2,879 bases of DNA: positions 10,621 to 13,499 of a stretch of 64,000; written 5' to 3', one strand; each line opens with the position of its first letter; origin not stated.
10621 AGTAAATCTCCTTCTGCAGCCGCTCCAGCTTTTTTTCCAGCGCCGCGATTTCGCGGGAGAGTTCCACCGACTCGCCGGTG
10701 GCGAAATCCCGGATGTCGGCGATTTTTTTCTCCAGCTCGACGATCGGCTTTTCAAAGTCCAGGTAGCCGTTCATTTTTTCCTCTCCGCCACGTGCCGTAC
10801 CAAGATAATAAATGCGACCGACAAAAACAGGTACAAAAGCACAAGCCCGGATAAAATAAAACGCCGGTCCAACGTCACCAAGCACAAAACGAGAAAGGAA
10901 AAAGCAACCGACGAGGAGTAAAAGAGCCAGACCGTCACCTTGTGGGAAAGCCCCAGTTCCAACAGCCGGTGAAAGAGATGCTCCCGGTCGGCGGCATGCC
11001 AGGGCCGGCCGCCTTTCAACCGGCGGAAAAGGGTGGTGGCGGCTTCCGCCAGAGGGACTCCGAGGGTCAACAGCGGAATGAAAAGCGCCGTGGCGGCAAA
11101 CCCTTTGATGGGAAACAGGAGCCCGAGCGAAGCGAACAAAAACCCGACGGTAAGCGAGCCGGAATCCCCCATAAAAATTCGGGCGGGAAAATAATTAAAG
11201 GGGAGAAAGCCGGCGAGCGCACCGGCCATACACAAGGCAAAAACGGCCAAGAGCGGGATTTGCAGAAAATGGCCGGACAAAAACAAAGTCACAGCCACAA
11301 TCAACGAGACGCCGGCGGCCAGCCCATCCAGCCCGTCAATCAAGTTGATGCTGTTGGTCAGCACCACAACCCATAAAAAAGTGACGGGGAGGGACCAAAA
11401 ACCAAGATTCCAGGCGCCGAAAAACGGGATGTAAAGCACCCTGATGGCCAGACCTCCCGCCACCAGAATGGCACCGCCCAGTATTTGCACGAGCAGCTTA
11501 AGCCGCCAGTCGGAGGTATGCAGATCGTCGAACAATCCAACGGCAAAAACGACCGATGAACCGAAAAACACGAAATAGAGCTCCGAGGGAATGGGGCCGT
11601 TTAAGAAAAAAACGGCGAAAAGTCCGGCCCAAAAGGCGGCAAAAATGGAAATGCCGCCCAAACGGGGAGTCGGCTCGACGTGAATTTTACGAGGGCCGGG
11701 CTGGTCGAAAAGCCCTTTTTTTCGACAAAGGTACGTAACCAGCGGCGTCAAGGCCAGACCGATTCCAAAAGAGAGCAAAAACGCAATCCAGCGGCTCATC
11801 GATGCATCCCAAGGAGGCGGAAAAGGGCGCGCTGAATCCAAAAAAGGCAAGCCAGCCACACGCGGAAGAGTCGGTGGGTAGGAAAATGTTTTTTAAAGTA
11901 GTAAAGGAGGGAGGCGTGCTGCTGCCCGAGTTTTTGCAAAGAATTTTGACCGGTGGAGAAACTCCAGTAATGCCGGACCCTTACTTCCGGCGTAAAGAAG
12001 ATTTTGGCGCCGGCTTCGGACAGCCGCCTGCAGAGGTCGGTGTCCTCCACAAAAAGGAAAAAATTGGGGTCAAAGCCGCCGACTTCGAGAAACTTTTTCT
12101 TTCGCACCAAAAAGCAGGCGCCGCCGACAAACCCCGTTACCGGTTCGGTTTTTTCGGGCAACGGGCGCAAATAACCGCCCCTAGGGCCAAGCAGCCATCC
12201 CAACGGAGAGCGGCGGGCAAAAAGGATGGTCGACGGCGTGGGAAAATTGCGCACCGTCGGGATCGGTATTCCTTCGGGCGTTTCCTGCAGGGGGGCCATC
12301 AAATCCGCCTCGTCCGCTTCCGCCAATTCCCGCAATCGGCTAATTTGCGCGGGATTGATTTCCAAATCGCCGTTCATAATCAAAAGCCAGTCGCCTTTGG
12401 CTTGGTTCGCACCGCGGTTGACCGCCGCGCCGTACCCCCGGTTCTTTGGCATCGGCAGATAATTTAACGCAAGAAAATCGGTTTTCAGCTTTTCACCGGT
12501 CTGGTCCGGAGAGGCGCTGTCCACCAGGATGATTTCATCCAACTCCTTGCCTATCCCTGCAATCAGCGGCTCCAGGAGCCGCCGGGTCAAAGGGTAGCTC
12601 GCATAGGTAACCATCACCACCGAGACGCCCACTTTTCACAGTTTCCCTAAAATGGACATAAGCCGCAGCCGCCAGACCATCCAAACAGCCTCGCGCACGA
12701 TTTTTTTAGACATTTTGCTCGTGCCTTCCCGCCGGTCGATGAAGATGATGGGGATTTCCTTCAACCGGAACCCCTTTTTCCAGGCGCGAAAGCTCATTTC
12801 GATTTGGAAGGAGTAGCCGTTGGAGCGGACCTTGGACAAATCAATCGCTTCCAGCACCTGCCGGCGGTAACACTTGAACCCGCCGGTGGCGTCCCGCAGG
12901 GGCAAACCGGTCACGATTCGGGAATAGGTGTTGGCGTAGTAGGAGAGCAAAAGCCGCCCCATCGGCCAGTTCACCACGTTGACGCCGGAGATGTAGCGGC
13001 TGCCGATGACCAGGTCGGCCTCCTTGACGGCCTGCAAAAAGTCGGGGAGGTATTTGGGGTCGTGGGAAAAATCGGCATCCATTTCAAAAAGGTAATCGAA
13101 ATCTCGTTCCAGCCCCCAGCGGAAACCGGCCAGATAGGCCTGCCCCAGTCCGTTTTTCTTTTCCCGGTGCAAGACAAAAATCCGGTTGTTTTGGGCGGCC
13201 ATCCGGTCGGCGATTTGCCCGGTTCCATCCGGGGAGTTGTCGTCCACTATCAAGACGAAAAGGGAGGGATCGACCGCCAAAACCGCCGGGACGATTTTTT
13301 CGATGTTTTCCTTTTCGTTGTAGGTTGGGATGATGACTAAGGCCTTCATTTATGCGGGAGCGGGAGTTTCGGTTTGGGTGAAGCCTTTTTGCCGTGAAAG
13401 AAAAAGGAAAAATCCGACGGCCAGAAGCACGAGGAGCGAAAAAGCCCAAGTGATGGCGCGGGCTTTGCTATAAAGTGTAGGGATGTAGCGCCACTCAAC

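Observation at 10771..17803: Six-gene envelope glycosylation cluster combining a WecA-like PNPT, two polyprenyl-P sugar synthases, a YfhO-like GT-C and an MprF-type flippase-like protein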

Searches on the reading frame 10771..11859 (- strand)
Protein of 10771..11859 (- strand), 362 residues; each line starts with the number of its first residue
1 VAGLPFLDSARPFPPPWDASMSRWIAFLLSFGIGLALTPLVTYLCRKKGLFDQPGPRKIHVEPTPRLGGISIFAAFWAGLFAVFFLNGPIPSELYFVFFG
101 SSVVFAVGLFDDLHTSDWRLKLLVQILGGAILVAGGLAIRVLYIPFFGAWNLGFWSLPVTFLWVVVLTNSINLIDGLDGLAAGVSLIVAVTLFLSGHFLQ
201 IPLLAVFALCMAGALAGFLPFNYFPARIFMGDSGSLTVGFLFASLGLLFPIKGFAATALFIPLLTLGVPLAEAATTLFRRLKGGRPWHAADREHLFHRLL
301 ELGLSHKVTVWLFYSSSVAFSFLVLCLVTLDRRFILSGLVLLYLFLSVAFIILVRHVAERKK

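Call 3: search_protein_families(library=pfam, proteins=[window:10771-11859:-], max_evalue=0.01)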
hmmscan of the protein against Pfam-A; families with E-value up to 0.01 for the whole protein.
window:10771-11859:- (362 aa): 1 family
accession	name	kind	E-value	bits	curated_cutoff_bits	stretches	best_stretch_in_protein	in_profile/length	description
PF00953.26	Glycos_transf_4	-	1.2e-36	126.6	27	1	97-247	4-157/160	Glycosyl transferase family 4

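Call 4: search_protein_families(library=ncbifam, proteins=[window:10771-11859:-], max_evalue=0.01)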
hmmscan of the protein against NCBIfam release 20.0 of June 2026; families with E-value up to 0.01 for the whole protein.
window:10771-11859:- (362 aa): 3 families
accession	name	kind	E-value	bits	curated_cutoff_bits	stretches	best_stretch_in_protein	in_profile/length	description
TIGR02380.1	ECA_wecA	exception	3.3e-29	102.1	326.05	1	41-354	18-333/346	UDP-N-acetylglucosamine--undecaprenyl-phosphate N-acetylglucosaminephosphotransferase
NF053644.1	MraY_archaea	equivalog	6.8e-25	88.1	450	1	120-321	152-336/340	pseudomurein biosynthesis MraY family phospho-N-acetylmuramoyl-pentapeptide-transferase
TIGR00445.1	mraY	equivalog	2.9e-16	59.9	192.05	1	55-248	25-244/321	phospho-N-acetylmuramoyl-pentapeptide-transferase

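Call 35: search_solved_structures(query=window:10771-11859:-, max_evalue=0.00001)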
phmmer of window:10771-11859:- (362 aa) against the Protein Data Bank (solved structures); distinct sequences matched with E-value up to 0.00001: 3.
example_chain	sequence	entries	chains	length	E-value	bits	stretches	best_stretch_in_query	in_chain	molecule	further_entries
5jnq_A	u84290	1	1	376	1.6e-13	53.7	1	25-297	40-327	Phospho-N-acetylmuramoyl-pentapeptide-transferase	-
4j72_A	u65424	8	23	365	2.4e-13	53.1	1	25-322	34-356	Phospho-N-acetylmuramoyl-pentapeptide-transferase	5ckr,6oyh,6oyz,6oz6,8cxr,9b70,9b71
9zno_A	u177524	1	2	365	1.6e-10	43.8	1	62-315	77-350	Phospho-N-acetylmuramoyl-pentapeptide-transferase (MraY)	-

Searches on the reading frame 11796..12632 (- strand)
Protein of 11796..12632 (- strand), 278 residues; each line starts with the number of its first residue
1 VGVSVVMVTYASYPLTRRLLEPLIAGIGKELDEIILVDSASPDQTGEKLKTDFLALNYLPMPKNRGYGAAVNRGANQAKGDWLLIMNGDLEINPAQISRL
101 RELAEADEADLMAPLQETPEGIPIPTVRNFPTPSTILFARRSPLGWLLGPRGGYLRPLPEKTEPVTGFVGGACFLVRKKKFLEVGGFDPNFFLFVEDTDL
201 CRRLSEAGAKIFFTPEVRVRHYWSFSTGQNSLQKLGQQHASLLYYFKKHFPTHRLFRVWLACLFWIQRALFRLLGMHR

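Call 3: search_protein_families(library=pfam, proteins=[window:11796-12632:-], max_evalue=0.01)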
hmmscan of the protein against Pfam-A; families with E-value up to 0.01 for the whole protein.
window:11796-12632:- (278 aa): 7 families
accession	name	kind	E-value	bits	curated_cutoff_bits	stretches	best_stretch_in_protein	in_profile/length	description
PF00535.33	Glycos_transf_2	-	3.2e-22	79.7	23.3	1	4-114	1-113/168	Glycosyl transferase family 2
PF10111.15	Glyco_tranf_2_2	-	4.1e-11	43.3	27.3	2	172-248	166-248/276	Glycosyltransferase like family 2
PF13641.12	Glyco_tranf_2_3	-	1.4e-09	38.7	27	1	168-238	158-223/230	Glycosyltransferase like family 2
PF13632.12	Glyco_trans_2_3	-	5.3e-07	30.1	27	1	164-250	68-147/198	Glycosyl transferase family group 2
PF02709.20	Glyco_transf_7C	-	3.5e-06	27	23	1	164-222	15-72/78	N-terminal domain of galactosyltransferase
PF12804.13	NTP_transf_3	-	0.00023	21.8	27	1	30-120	38-127/160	MobA-like NTP transferase domain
PF13506.12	Glyco_transf_21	-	0.002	18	21.7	0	167-217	100-150/174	Glycosyl transferase family 21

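Call 4: search_protein_families(library=ncbifam, proteins=[window:11796-12632:-], max_evalue=0.01)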
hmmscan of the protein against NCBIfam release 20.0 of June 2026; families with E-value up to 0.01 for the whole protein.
window:11796-12632:- (278 aa): 11 families
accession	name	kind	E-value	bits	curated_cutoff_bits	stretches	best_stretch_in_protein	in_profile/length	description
NF041875.1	EPS_EpsD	equivalog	2.9e-16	59.8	370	2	3-104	1-104/325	exopolysaccharide biosynthesis glycosyltransferase EpsD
TIGR03965.1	mycofact_glyco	equivalog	9.3e-16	57.7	280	1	16-221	89-280/467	mycofactocin biosynthesis glycosyltransferase MftF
TIGR04283.1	glyco_like_mftF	equivalog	2e-14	53.7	182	2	5-108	3-101/221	TIGR04283 family arsenosugar biosynthesis glycosyltransferase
NF045692.1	OglycostaseCruG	equivalog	8.4e-09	34.8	600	2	3-112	43-160/386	2'-O-glycosyltransferase CruG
TIGR03937.1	PgaC_IcaA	equivalog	4.6e-07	29.1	422.3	1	33-94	76-140/407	poly-beta-1,6-N-acetyl-D-glucosamine synthase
NF007482.0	PRK10073.1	equivalog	1.6e-06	27.3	423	1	3-112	8-118/334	glycosyltransferase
TIGR01556.1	rhamnosyltran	subfamily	2.1e-06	27.1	200.55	1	171-224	150-203/281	rhamnosyltransferase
NF047588.1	GlcsyltransPgfSStrep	equivalog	4.8e-05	22.7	500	1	29-100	32-106/308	glycosyltransferase PgfS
NF007986.1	PRK10714.1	equivalog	0.00029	19.9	529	1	4-106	9-117/316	undecaprenyl-phosphate 4-deoxy-4-formamido-L-arabinose transferase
NF041394.1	GtaseAglG_Halo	equivalog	0.00067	19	440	0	1-107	1-110/304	glucosyl-dolichyl phosphate glucuronosyltransferase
NF038302.1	EPS_HpsE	equivalog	0.0041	16.1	300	0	3-89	3-96/307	hormogonium polysaccharide biosynthesis glycosyltransferase HpsE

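Call 40: search_solved_structures(query=window:11796-12632:-, max_evalue=0.001)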
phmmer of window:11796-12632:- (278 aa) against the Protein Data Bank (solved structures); distinct sequences matched with E-value up to 0.001: 7.
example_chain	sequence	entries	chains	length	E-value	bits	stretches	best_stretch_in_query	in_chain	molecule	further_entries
5mlz_A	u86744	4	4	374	1.9e-06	30.4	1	2-103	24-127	Dolichol monophosphate mannose synthase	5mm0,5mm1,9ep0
9omj_A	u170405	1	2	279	0.00043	22.8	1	3-105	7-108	Glycosyltransferase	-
9omh_A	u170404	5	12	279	0.00043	22.7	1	3-105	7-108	Glycosyltransferase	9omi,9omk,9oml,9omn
9omm_A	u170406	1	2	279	0.00043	22.7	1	3-105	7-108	Glycosyltransferase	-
9bhc_C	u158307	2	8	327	0.00043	22.7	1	19-111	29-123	Undecaprenyl-phosphate 4-deoxy-4-formamido-L-arabinose transferase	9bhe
9hwj_A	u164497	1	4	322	0.00052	22.5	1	13-109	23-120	Undecaprenyl-phosphate 4-deoxy-4-formamido-L-arabinose transferase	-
8vxh_A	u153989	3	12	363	0.00053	22.4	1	19-111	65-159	Undecaprenyl-phosphate 4-deoxy-4-formamido-L-arabinose transferase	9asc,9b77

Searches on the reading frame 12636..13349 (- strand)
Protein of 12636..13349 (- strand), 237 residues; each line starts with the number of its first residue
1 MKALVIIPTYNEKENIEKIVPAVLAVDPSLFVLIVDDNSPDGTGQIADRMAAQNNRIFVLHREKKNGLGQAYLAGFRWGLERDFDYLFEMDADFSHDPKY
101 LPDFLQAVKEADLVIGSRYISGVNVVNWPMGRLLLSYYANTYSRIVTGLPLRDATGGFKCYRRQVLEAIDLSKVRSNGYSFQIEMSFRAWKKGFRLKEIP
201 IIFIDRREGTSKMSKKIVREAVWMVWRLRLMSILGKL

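Call 3: search_protein_families(library=pfam, proteins=[window:12636-13349:-], max_evalue=0.01)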
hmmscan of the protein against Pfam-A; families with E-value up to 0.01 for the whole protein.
window:12636-13349:- (237 aa): 3 families
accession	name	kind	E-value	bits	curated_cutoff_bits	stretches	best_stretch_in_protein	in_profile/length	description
PF00535.33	Glycos_transf_2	-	2.4e-31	109.4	23.3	1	5-168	2-166/168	Glycosyl transferase family 2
PF13641.12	Glyco_tranf_2_3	-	1.1e-09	39.1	27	1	4-204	4-209/230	Glycosyltransferase like family 2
PF10111.15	Glyco_tranf_2_2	-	0.003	17.5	27.3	1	5-93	2-91/276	Glycosyltransferase like family 2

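Call 4: search_protein_families(library=ncbifam, proteins=[window:12636-13349:-], max_evalue=0.01)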
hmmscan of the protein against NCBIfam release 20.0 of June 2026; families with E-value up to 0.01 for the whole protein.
window:12636-13349:- (237 aa): 19 families
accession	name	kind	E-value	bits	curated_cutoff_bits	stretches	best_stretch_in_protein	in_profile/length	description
TIGR04182.1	glyco_TIGR04182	equivalog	2.2e-17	63.4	325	1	4-211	3-198/293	S-layer glycoprotein N-glycosyltransferase AglJ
NF041391.1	DPhHxTase_Halo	equivalog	5.4e-15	54.9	375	1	9-211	3-190/213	dolichyl-phosphate hexose transferase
NF058614.1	PPMAGASynPpgS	equivalog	1.1e-13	51.1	370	1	4-203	3-196/226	polyprenyl-phospho-N-acetylgalactosaminyl synthase PpgS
TIGR03937.1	PgaC_IcaA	equivalog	1.2e-11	44.3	422.3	1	5-99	49-141/407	poly-beta-1,6-N-acetyl-D-glucosamine synthase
NF047588.1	GlcsyltransPgfSStrep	equivalog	2.9e-11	43.2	500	1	1-214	1-206/308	glycosyltransferase PgfS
TIGR03469.1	HpnB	hypoth_equivalog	3.5e-11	42.8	379.25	1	4-118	47-170/386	hopene-associated glycosyltransferase HpnB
NF007986.1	PRK10714.1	equivalog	9.2e-11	41.3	529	1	3-215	8-212/316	undecaprenyl-phosphate 4-deoxy-4-formamido-L-arabinose transferase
TIGR04283.1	glyco_like_mftF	equivalog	5e-07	29.5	182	1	5-53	3-52/221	TIGR04283 family arsenosugar biosynthesis glycosyltransferase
NF047683.1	TeichurnBiosyTuaG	equivalog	1.8e-06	27.8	400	1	5-75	10-81/252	teichuronic acid biosynthesis protein TuaG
NF045692.1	OglycostaseCruG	equivalog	1.9e-05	23.8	600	1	4-135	44-182/386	2'-O-glycosyltransferase CruG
NF050050.1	ProtGlycPglI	equivalog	2.1e-05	24.1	500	1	4-67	5-70/306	GalNAc(5)-diNAcBac-PP-undecaprenol beta-1,3-glucosyltransferase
NF007482.0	PRK10073.1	equivalog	2.9e-05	23.2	423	1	5-113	10-115/334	glycosyltransferase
NF053846.1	glyco_with_XrtP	equivalog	7.2e-05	21.6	520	1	6-72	46-115/440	XrtP-associated glycosyltransferase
TIGR01556.1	rhamnosyltran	subfamily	0.00036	19.8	200.55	1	30-112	21-102/281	rhamnosyltransferase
NF041865.1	EpsU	equivalog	0.00056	19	700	1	5-111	43-150/394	exopolysaccharide biosynthesis GT2 family glycosyltransferase EpsU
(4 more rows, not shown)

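Call 33: search_solved_structures(query=window:12636-13349:-, max_evalue=0.00001)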
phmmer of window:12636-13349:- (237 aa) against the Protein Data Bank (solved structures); distinct sequences matched with E-value up to 0.00001: 5.
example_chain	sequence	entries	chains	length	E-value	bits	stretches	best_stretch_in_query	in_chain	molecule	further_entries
5mlz_A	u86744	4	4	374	2.4e-32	115.5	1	1-229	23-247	Dolichol monophosphate mannose synthase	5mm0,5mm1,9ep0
9hwj_A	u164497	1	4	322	8.8e-09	38.4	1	2-215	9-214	Undecaprenyl-phosphate 4-deoxy-4-formamido-L-arabinose transferase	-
3bcv_A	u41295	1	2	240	7.3e-08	35.4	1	2-77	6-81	Putative glycosyltransferase protein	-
9bhc_C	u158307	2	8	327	1.8e-07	34.1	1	2-216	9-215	Undecaprenyl-phosphate 4-deoxy-4-formamido-L-arabinose transferase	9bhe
8vxh_A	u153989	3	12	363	2.4e-07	33.7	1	2-216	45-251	Undecaprenyl-phosphate 4-deoxy-4-formamido-L-arabinose transferase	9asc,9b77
